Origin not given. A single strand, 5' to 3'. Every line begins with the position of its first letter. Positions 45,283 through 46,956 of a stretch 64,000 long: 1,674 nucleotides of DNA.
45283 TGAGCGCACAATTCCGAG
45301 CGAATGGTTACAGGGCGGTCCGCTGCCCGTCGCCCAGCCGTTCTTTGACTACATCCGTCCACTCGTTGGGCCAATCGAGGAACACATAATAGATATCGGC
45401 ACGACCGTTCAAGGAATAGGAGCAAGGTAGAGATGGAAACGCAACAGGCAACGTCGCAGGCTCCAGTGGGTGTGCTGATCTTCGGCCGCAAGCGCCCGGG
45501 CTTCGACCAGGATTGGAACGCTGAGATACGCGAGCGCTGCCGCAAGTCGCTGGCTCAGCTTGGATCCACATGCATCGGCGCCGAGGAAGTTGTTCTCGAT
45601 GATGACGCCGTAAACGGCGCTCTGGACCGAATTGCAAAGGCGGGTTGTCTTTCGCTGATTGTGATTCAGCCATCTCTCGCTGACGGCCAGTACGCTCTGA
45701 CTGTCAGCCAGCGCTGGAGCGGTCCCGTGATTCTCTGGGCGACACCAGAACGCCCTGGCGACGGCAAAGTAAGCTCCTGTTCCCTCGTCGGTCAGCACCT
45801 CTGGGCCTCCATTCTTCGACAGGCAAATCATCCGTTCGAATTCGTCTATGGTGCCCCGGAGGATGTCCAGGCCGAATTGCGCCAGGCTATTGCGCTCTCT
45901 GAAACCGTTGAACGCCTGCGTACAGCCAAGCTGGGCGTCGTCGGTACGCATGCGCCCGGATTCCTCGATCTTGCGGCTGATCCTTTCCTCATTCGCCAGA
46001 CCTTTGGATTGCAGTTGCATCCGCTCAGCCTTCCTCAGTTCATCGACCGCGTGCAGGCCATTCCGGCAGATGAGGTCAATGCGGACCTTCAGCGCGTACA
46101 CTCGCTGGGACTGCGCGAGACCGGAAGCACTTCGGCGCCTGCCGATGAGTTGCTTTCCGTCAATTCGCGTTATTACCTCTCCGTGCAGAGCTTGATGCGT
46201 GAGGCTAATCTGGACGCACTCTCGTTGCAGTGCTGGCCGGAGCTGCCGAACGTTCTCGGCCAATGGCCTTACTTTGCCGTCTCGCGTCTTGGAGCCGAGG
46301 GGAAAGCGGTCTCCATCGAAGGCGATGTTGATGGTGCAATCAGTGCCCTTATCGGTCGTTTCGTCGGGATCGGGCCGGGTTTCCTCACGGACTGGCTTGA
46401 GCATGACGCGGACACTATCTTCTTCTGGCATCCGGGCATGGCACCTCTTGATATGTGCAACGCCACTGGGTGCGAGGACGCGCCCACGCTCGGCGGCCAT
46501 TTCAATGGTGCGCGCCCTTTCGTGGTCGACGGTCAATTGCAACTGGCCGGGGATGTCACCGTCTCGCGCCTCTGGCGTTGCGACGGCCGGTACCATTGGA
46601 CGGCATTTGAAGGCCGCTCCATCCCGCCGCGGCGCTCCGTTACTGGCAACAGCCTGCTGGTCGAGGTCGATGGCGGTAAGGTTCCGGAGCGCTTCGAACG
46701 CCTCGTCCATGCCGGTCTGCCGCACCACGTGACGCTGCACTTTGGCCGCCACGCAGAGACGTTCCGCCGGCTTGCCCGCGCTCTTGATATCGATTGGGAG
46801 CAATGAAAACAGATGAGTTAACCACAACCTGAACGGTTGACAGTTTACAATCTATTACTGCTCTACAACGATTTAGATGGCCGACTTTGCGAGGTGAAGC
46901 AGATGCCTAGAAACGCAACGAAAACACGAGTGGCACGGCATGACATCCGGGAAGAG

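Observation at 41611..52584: Candidate sulfoquinovose (sulfo-EMP-like) catabolic island ending in a SuyAB/ComC-type desulfonation module, built from non-canonical enzyme families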

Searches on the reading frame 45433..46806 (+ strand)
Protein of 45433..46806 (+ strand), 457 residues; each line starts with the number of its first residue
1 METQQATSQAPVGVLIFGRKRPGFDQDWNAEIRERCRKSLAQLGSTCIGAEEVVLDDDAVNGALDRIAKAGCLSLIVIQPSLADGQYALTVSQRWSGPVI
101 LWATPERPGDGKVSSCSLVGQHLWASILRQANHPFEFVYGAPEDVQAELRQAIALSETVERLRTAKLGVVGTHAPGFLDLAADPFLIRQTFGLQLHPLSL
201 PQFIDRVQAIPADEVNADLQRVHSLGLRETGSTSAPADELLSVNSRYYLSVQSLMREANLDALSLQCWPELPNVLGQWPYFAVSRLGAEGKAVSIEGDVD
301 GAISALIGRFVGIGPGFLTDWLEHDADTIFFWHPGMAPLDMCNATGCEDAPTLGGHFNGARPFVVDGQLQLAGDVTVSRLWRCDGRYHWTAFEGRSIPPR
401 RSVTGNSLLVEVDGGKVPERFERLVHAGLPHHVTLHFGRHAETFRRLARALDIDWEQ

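Call 3: search_protein_families(library=pfam, proteins=[window:45433-46806:+])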
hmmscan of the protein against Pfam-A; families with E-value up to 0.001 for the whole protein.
window:45433-46806:+ (457 aa): 0 families

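Call 4: search_protein_families(library=ncbifam, proteins=[window:45433-46806:+])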
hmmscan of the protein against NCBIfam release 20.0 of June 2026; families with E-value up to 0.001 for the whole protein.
window:45433-46806:+ (457 aa): 2 families
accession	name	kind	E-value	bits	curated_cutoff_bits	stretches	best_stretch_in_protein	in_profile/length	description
NF048012.1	SlpQosIsomSftI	equivalog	2.1e-49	168.4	700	1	18-454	8-439/443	sulfoquinovose isomerase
NF002795.0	PRK02929.1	equivalog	0.00067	18.5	622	0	188-305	199-315/499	L-arabinose isomerase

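Call 11: search_solved_structures(query=window:45433-46806:+, max_evalue=0.01)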
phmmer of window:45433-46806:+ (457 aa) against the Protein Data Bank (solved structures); distinct sequences matched with E-value up to 0.01: 0.

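Call 17: find_homologous_proteins(query=window:45433-46806:+, max_evalue=0.00001)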
Query window:45433-46806:+ (457 aa): 1530 proteins with E <= 0.00001 among 8000 candidates; the best 120 are listed.
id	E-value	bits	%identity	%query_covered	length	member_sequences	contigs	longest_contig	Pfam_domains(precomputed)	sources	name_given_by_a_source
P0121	6.8e-297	1002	93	100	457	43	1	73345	-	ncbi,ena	-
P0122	3.7e-295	997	92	100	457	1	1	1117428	-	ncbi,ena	-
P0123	1.3e-290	982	91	100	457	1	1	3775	-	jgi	jgi:L-fucose isomerase-like protein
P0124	2.0e-290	981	91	100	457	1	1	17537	-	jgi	jgi:L-fucose isomerase-like protein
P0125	4.1e-289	977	91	100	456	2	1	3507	-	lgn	-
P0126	1.9e-285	965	89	100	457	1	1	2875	-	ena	-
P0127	4.8e-282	954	88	100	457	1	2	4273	-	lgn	-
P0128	2.3e-281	951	89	100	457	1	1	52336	-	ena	-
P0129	6.8e-280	946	88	100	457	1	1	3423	-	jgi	jgi:L-fucose isomerase-like protein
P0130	1.4e-275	932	86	100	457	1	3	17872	-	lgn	-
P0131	3.8e-274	927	85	100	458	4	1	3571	-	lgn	-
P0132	4.7e-272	921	85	100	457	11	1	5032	-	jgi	jgi:L-fucose isomerase-like protein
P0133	2.0e-258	876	80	100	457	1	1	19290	-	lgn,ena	-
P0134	2.8e-256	869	80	100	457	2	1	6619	-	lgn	-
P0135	4.3e-256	868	80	100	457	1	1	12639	-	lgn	-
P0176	2.9e-222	756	72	97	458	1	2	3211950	PF24856.2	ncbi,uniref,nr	ncbi:fucose isomerase [Edaphobacter acidisoli]|uniref:Fucose isomerase n=1 Tax=Edaphobacter acidisol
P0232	1.7e-203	695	64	99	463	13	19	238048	-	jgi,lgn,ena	jgi:L-arabinose isomerase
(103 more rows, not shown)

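Call 18: find_encoding_contigs(protein=P0176, flank=10000, max_places=2)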
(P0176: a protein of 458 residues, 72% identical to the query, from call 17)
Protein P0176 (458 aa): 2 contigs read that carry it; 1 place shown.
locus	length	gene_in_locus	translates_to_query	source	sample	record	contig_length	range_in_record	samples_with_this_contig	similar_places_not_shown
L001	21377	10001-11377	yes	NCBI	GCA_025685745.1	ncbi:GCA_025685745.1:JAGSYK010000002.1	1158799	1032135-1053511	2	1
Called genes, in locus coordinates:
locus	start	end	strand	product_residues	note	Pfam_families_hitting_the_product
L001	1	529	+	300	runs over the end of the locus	PF19420:DDAH_eukar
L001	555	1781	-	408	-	PF07690:MFS_1, PF03137:OATP, PF07690:MFS_1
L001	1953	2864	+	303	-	PF00701:DHDPS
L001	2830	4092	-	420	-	PF00083:Sugar_tr (weak), PF07690:MFS_1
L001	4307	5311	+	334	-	PF01791:DeoC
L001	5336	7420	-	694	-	PF16477:DUF5054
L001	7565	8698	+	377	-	PF00557:Peptidase_M24 (weak)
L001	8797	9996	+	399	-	PF00365:PFK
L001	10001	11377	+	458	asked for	PF24856:AraA_central (weak)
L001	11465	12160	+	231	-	PF00392:GntR, PF07729:FCD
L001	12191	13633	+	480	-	PF00171:Aldedh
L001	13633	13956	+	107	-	-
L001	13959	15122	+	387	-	PF04295:GD_AH_second, PF20629:GD_AH_C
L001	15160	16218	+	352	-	PF02615:Ldh_2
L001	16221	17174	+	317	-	PF00389:2-Hacid_dh, PF02826:2-Hacid_dh_C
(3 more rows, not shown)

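Call 19: find_encoding_contigs(protein=P0232, flank=10000, max_places=3)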
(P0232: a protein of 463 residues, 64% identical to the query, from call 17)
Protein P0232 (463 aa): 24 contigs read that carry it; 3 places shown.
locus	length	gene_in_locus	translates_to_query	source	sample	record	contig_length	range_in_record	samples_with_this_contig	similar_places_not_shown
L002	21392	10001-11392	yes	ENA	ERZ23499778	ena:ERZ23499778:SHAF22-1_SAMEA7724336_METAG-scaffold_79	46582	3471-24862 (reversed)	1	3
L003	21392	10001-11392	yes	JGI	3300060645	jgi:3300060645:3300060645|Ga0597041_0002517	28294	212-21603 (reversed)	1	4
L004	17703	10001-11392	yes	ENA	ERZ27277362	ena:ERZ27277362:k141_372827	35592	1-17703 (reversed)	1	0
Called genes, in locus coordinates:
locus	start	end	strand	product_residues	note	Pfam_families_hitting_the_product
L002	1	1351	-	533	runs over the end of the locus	PF01408:GFO_IDH_MocA, PF19051:GFO_IDH_MocA_C2 (faint)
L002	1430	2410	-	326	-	PF01261:AP_endonuc_2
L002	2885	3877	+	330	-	PF01791:DeoC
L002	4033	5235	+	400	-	PF07690:MFS_1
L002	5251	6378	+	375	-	PF01321:Creatinase_N (faint), PF00557:Peptidase_M24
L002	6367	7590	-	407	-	PF01408:GFO_IDH_MocA, PF19051:GFO_IDH_MocA_C2, PF22725:GFO_IDH_MocA_C3, PF02894:GFO_IDH_MocA_C (weak)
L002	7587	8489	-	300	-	PF01261:AP_endonuc_2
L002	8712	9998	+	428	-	PF00365:PFK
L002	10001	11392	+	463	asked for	-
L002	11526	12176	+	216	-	PF00392:GntR, PF07729:FCD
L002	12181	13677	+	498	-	PF00171:Aldedh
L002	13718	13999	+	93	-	PF08666:SAF (faint)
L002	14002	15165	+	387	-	PF04295:GD_AH_second, PF20629:GD_AH_C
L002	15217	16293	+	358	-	PF02615:Ldh_2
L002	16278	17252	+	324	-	PF00389:2-Hacid_dh, PF02826:2-Hacid_dh_C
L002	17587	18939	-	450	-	PF00654:Voltage_CLC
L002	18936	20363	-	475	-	PF01134:GIDA (faint), PF01266:DAO (weak), PF07992:Pyr_redox_2, PF12831:FAD_oxidored (faint), PF13450:NAD_binding_8 (weak), PF13454:NAD_binding_9, PF13738:Pyr_redox_3 (faint)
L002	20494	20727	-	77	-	-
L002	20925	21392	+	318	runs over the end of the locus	PF00126:HTH_1, PF03466:LysR_substrate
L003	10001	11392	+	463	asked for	-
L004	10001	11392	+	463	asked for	-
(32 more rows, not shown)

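Call 20: search_solved_structures(query=L002:6367-7590:-, max_evalue=0.00001)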
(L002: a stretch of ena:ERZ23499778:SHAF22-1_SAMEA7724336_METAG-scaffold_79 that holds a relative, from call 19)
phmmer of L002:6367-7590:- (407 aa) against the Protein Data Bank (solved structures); distinct sequences matched with E-value up to 0.00001: 62 (the best 60 are shown).
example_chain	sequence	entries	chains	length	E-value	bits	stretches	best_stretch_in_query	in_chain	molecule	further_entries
8tdf_A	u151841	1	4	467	9.7e-24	87.1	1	32-249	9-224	Dehydrogenase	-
8tdh_A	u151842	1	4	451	4.3e-23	85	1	34-249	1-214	Predicted dehydrogenases and related proteins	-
7wzd_A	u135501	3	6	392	1.6e-15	60.1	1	32-191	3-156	4,5-dihydroxyphthalate dehydrogenase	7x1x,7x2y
7xr9_A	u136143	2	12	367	3.4e-14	55.7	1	34-185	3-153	DgpA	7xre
6jw6_A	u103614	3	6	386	4.9e-13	51.9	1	36-193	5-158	Dehydrogenase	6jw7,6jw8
9m3d_B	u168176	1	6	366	5.7e-13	51.7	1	35-168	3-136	DgpA1 from W974-1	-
4n54_A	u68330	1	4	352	6.9e-13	51.4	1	35-188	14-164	Inositol dehydrogenase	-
4mkx_A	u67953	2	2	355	8e-13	51.2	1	35-188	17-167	Inositol dehydrogenase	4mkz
1ydw_A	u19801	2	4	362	3.5e-12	49.1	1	34-190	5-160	AX110P-like protein | Probable oxidoreductase At4g09670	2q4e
6a3f_A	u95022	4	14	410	1.7e-11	46.8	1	91-191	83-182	Putative dehydrogenase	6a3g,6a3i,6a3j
3cea_A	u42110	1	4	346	1.8e-11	46.7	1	35-188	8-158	Myo-inositol 2-dehydrogenase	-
3q2i_A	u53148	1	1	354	1.8e-11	46.7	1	35-188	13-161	dehydrogenase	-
3ec7_A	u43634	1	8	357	5.6e-11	45.1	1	35-192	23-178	Putative Dehydrogenase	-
3q2k_A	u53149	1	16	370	7.3e-11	44.7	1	33-188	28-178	oxidoreductase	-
4gqa_A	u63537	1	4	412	1.6e-10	43.6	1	59-151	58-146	NAD binding Oxidoreductase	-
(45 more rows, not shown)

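Call 30: search_protein_representatives(protein=window:45433-46806:+)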
Query: 457 residues. Proteins with E-value up to 0.001 (for the whole library): 1320; up to 1e-10: 614; up to 1e-30: 107. The best 150 are listed.
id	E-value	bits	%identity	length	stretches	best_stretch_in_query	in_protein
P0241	1.7e-200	682.9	65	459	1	10-456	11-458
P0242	1.1e-109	383.5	41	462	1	8-455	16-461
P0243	2.4e-101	356.1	40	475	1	8-451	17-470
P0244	3.2e-98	345.8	41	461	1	12-448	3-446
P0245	6.2e-96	338.2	38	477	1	8-455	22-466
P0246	5.8e-94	331.7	37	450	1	12-452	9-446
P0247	2.0e-92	326.6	37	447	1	12-456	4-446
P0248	2.2e-92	326.5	37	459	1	6-456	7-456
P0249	4.1e-90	319.0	57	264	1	181-455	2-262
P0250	4.0e-83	296.0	36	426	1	60-453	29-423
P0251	2.7e-82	293.2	39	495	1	4-347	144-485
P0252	1.7e-76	274.1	56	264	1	7-224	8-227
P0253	5.6e-76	272.4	71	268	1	149-322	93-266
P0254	8.8e-75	268.5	35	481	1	16-455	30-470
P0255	1.0e-73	264.9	38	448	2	257-449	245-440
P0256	3.6e-73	263.1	32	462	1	10-452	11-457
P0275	4.6e-49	183.7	30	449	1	19-446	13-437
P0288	1.0e-39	152.8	27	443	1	12-454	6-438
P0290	1.5e-39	152.3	29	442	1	19-454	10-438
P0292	2.3e-38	148.4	28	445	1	12-454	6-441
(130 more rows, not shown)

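Call 33: search_protein_families(library=ncbifam, proteins=[P0242, P0243, P0244, P0246, P0254, P0256, P0275, P0288, P0290, P0292], max_evalue=1e-10)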
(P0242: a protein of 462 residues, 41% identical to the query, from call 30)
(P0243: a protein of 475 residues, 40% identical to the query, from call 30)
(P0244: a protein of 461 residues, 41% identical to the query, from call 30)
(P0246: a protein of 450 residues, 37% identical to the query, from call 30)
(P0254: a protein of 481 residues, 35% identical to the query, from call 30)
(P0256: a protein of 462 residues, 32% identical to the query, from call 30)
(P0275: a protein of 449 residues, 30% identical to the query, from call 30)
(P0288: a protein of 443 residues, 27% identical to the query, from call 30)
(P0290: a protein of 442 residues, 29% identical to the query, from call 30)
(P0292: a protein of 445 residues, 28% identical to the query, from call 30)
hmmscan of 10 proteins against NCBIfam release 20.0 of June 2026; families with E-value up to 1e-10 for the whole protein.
P0242 (462 aa): 1 family
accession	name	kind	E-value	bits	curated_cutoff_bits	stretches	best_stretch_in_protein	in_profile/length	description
NF048012.1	SlpQosIsomSftI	equivalog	2.9e-45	154.8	700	1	22-459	4-438/443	sulfoquinovose isomerase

P0243 (475 aa): 1 family
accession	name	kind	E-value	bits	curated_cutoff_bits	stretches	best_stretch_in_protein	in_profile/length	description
NF048012.1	SlpQosIsomSftI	equivalog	1.3e-41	142.8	700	1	26-472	7-438/443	sulfoquinovose isomerase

P0244 (461 aa): 1 family
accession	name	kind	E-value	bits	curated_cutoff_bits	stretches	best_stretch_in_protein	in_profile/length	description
NF048012.1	SlpQosIsomSftI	equivalog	4.9e-36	124.4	700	1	45-434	45-421/443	sulfoquinovose isomerase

P0246 (450 aa): 1 family
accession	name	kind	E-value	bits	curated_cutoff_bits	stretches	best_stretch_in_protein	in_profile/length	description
NF048012.1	SlpQosIsomSftI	equivalog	7.8e-39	133.6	700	1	14-447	7-438/443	sulfoquinovose isomerase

P0254 (481 aa): 1 family
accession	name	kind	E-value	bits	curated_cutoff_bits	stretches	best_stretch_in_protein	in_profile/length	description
NF048012.1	SlpQosIsomSftI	equivalog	3.6e-37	128.1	700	1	34-468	10-438/443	sulfoquinovose isomerase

P0256 (462 aa): 1 family
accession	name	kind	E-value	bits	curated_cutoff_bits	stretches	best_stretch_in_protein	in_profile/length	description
NF048012.1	SlpQosIsomSftI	equivalog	1.8e-40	139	700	1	18-454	7-434/443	sulfoquinovose isomerase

P0275 (449 aa): 1 family
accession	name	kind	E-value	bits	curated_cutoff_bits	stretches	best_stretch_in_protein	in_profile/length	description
NF048012.1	SlpQosIsomSftI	equivalog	1.9e-89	300.5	700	1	6-440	2-434/443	sulfoquinovose isomerase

P0288 (443 aa): 1 family
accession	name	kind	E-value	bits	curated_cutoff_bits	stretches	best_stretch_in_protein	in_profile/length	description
NF048012.1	SlpQosIsomSftI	equivalog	1.9e-73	247.7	700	1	11-439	9-440/443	sulfoquinovose isomerase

P0290 (442 aa): 1 family
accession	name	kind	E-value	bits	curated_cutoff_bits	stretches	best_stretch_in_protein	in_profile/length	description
NF048012.1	SlpQosIsomSftI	equivalog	1.7e-88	297.3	700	1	11-440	10-441/443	sulfoquinovose isomerase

P0292 (445 aa): 1 family
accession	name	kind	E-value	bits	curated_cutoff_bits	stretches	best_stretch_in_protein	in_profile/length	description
NF048012.1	SlpQosIsomSftI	equivalog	4.4e-108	361.8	700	1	6-442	4-440/443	sulfoquinovose isomerase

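Call 37: find_related_loci(query=A1, collection=genome_contigs, flank=10000)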
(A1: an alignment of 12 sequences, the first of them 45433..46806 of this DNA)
Query A1 (457 aa) in genome_contigs; peptide patterns used: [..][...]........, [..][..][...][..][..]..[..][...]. (x = any residue, [..] = any of these).
389 stretches matched a pattern; 312 encode a relative of the query (tblastn E <= 1e-3); the best 80 are kept; 80 distinct loci.
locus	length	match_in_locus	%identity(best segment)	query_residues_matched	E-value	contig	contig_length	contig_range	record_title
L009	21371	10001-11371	93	1-457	0e+0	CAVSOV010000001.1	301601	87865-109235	MAG: uncultured Acidobacteriaceae bacterium isolate MFD04463.bin.2.158 genome assembly, contig: contig_20815, whole geno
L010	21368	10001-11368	92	1-456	0e+0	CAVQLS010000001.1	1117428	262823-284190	MAG: uncultured Acidobacteriaceae bacterium isolate MFD04463.bin.1.306 genome assembly, contig: contig_23777, whole geno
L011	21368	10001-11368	86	1-456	0e+0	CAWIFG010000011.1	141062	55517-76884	MAG: uncultured Acidobacteriaceae bacterium isolate MFD09603.bin.2.24 genome assembly, contig: contig_8085, whole genome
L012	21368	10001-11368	86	1-456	0e+0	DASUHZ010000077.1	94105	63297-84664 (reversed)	MAG TPA_asm: Bryocella sp. isolate SMAG_U1447 k141_646979, whole genome shotgun sequence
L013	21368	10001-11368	85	1-456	0e+0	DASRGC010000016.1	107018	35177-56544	MAG TPA_asm: Acidobacteriaceae bacterium isolate SMAG_U10048 k141_696390, whole genome shotgun sequence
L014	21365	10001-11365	82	1-455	0e+0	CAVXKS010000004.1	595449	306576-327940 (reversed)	MAG: uncultured Acidobacteriaceae bacterium isolate MFD09603.bin.1.278 genome assembly, contig: contig_29187, whole geno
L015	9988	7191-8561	83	1-457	0e+0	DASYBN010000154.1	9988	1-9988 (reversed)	MAG TPA_asm: Acidobacteriaceae bacterium isolate SMAG_U4908 k141_2851847, whole genome shotgun sequence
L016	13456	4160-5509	75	7-456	0e+0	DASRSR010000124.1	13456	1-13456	MAG TPA_asm: Edaphobacter sp. isolate SMAG_U6103 k141_294020, whole genome shotgun sequence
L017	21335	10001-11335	75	12-456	0e+0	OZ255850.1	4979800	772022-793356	MAG: Granulicella sp. isolate 1b9c920f-01c2-40b1-9a59-2919834d6052 genome assembly, chromosome: 1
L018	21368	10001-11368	70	1-456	0e+0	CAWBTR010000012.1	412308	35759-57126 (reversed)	MAG: uncultured Acidobacteriaceae bacterium isolate MFD00731.bin.1.198 genome assembly, contig: contig_40291, whole geno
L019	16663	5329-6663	68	12-456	0e+0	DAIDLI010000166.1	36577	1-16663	MAG TPA_asm: Acidobacteriaceae bacterium isolate clean424 k141_929335, whole genome shotgun sequence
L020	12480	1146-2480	69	12-455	0e+0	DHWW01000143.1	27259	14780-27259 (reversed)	MAG TPA_asm: Granulicella sp. UBA5172 UBA5172_contig_1504, whole genome shotgun sequence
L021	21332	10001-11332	68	12-455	0e+0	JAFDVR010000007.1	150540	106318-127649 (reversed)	MAG: Acidobacteria bacterium isolate SZAS-4 LIN-38__7__length-150540, whole genome shotgun sequence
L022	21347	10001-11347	66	8-455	0e+0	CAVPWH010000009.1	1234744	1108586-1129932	MAG: uncultured Acidobacteriaceae bacterium isolate MFD00008.bin.2.127 genome assembly, contig: contig_63600, whole geno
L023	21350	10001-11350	67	12-456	0e+0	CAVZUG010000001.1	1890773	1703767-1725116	MAG: uncultured Acidobacteriaceae bacterium isolate MFD09603.bin.2.14 genome assembly, contig: contig_2278, whole genome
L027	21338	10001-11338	65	12-456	0e+0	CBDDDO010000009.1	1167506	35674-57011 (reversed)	MAG: Granulicella sp. isolate b5ac6521-ea55-43ef-b9b9-69075def676b genome assembly, contig: ctg132429, whole genome shot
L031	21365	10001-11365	63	4-457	0e+0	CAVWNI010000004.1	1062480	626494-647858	MAG: uncultured Acidobacteriota bacterium isolate MFD09495.bin.1.139 genome assembly, contig: contig_2400, whole genome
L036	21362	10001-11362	63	2-457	0e+0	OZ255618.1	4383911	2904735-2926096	MAG: Acidobacteriaceae bacterium isolate aa0d03d3-4ae6-43cd-83c9-ded2843a5c1f genome assembly, chromosome: 1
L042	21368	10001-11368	61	2-455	0e+0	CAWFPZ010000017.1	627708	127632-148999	MAG: uncultured Acidobacteriota bacterium isolate MFD05512.bin.1.122 genome assembly, contig: contig_26477, whole genome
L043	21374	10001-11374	60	2-457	0e+0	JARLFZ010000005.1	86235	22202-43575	MAG: Terracidiphilus sp. isolate MAG_BA147 NODE_5_length_86235_cov_135.535751, whole genome shotgun sequence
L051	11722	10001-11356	61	8-455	0e+0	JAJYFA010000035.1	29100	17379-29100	MAG: Acidobacteria bacterium isolate DBS1-1.bin77 NODE_2516_length_29100_cov_3.106340, whole genome shotgun sequence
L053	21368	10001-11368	60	2-455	0e+0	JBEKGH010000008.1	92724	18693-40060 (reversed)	MAG: Terracidiphilus sp. isolate SPRUCE 249 SPRUCE_249_8, whole genome shotgun sequence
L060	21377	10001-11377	59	1-455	0e+0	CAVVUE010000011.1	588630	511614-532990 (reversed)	MAG: uncultured Acidobacteriaceae bacterium isolate MFD04492.bin.1.74 genome assembly, contig: contig_23291, whole genom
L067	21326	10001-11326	61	12-455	0e+0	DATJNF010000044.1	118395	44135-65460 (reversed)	MAG TPA_asm: Terracidiphilus sp. isolate SMAG_U14854 k141_808551, whole genome shotgun sequence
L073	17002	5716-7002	61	12-442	4e-180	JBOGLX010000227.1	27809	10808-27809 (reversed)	MAG: Terracidiphilus sp. isolate TC-S_metawrap_bin.184 k127_248231, whole genome shotgun sequence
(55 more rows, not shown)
